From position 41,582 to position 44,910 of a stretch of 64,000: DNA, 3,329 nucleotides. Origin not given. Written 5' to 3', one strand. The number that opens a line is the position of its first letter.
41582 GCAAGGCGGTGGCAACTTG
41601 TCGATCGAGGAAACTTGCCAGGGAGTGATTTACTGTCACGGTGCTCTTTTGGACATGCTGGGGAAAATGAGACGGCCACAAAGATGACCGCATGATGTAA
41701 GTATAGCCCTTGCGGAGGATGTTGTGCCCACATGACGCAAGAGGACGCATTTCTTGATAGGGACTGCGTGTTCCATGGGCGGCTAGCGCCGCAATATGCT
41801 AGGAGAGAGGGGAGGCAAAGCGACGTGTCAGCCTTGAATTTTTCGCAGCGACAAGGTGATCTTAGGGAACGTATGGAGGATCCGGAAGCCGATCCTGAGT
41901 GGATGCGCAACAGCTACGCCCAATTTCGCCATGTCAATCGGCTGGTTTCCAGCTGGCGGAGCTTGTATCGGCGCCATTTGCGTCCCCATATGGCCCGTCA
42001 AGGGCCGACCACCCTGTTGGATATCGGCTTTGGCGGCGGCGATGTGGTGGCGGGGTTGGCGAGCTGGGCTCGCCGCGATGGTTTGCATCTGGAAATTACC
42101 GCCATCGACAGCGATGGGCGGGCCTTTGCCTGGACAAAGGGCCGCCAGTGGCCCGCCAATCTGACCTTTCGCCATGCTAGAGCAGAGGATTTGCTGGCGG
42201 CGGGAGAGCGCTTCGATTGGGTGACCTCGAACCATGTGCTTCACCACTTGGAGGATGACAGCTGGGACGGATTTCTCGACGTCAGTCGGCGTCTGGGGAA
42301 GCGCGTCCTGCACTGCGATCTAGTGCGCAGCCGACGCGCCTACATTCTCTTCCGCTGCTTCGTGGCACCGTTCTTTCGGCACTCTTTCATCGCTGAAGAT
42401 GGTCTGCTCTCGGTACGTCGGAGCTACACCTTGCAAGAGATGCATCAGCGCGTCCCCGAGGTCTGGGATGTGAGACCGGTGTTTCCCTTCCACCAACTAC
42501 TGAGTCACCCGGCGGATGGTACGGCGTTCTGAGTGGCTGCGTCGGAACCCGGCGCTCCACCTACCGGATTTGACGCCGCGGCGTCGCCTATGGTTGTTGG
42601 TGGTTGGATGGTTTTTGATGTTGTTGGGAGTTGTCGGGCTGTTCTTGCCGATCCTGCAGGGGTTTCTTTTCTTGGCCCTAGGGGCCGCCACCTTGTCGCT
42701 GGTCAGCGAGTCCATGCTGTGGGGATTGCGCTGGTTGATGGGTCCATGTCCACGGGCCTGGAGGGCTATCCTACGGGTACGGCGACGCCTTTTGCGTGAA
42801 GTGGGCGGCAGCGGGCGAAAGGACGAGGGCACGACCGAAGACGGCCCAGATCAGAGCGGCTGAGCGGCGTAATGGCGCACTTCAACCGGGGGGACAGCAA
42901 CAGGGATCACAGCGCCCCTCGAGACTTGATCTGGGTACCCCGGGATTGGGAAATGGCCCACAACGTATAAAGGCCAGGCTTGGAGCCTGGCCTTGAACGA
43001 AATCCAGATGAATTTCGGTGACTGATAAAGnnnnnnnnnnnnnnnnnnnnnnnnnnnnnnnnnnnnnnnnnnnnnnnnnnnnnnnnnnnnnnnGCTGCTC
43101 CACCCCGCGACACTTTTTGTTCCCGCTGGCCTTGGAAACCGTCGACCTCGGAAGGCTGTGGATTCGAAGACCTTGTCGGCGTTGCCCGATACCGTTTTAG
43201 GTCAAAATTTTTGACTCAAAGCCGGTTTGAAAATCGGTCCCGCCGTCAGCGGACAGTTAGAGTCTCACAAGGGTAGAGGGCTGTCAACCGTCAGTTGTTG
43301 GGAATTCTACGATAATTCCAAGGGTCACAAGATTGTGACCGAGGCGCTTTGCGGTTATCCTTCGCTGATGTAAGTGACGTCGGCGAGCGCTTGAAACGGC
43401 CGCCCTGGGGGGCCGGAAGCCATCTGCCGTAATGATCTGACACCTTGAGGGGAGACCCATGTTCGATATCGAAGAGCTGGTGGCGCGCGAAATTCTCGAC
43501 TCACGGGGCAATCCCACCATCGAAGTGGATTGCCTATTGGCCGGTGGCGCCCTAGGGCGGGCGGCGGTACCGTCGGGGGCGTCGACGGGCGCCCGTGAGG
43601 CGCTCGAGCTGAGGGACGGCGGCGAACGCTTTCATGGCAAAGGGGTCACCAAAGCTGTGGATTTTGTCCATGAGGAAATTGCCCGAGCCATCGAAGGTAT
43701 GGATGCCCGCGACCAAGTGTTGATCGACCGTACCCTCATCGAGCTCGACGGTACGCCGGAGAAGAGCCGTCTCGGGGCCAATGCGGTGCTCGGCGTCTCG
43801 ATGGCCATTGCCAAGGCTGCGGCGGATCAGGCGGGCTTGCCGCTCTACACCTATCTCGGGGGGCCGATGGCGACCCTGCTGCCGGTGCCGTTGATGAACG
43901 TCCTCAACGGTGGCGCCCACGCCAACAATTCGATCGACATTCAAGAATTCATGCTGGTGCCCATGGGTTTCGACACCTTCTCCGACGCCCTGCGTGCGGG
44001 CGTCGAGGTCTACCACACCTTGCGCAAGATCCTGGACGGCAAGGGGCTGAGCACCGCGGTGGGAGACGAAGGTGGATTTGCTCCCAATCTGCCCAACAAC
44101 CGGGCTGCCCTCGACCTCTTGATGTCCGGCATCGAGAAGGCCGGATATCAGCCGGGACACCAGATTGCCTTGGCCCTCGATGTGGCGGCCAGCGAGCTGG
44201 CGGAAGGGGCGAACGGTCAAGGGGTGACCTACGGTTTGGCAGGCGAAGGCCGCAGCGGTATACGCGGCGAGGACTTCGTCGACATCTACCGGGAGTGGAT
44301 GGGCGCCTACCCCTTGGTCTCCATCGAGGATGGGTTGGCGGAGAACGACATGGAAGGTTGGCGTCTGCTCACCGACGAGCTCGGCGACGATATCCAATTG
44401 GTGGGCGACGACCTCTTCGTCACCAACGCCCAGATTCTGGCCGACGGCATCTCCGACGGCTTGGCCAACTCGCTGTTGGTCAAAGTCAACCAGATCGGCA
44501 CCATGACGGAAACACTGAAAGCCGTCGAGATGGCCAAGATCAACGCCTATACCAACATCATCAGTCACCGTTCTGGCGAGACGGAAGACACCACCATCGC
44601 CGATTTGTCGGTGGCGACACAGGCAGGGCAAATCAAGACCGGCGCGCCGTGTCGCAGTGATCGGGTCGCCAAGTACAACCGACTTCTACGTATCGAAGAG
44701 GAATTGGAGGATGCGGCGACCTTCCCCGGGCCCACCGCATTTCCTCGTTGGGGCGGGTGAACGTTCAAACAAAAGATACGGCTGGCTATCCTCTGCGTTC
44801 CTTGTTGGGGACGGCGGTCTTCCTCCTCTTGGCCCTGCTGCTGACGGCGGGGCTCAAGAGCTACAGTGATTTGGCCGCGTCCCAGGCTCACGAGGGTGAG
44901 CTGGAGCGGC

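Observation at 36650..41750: Histidine kinase, MoxR AAA+, CoxE-type VWA and FGase-like protein in one co-directional block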

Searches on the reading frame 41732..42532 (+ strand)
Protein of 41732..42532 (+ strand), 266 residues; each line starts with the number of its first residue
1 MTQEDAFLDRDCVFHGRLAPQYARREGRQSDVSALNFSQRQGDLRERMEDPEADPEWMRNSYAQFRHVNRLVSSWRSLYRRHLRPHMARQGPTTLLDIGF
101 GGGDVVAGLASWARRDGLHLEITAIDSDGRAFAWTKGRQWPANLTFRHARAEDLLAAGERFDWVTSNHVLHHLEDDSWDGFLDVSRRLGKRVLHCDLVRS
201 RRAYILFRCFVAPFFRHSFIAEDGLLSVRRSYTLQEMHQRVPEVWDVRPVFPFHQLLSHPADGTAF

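Call 52: search_protein_families(library=pfam, proteins=[window:41732-42532:+], max_evalue=0.001)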
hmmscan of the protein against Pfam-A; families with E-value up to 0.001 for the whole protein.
window:41732-42532:+ (266 aa): 5 families
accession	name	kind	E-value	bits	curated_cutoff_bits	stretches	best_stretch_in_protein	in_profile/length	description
PF13649.12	Methyltransf_25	-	2.2e-11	44.7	27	1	96-188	2-92/97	Methyltransferase domain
PF08241.18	Methyltransf_11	-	3.5e-10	40.8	21.2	1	96-186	1-84/95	Methyltransferase domain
PF13489.12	Methyltransf_23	-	2.2e-06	28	27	1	89-183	20-102/164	Methyltransferase domain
PF08242.18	Methyltransf_12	-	8.3e-06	26.9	30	1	96-187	1-90/98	Methyltransferase domain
PF13847.12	Methyltransf_31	-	6.4e-05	23.1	27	1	93-175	5-89/145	Methyltransferase domain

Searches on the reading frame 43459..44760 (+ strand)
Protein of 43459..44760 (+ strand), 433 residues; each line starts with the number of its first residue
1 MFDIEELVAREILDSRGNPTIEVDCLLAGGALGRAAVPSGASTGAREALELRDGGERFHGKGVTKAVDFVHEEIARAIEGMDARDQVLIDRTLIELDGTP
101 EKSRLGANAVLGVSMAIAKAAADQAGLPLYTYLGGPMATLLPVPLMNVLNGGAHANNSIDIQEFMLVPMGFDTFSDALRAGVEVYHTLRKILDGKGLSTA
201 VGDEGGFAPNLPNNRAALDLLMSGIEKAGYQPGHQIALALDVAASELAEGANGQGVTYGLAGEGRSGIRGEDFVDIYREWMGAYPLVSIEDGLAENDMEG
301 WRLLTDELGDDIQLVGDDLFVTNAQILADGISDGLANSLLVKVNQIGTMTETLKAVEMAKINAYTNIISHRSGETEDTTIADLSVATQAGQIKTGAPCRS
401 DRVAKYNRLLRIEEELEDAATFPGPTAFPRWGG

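Call 52: search_protein_families(library=pfam, proteins=[window:43459-44760:+], max_evalue=0.001)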
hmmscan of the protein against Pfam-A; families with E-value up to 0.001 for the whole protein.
window:43459-44760:+ (433 aa): 2 families
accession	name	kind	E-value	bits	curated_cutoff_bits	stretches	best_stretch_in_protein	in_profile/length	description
PF00113.28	Enolase_C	-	3.7e-119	397.8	21.5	1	140-425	3-290/296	Enolase, C-terminal TIM barrel domain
PF03952.21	Enolase_N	-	1.7e-55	187.2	35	1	4-133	1-131/131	Enolase, N-terminal domain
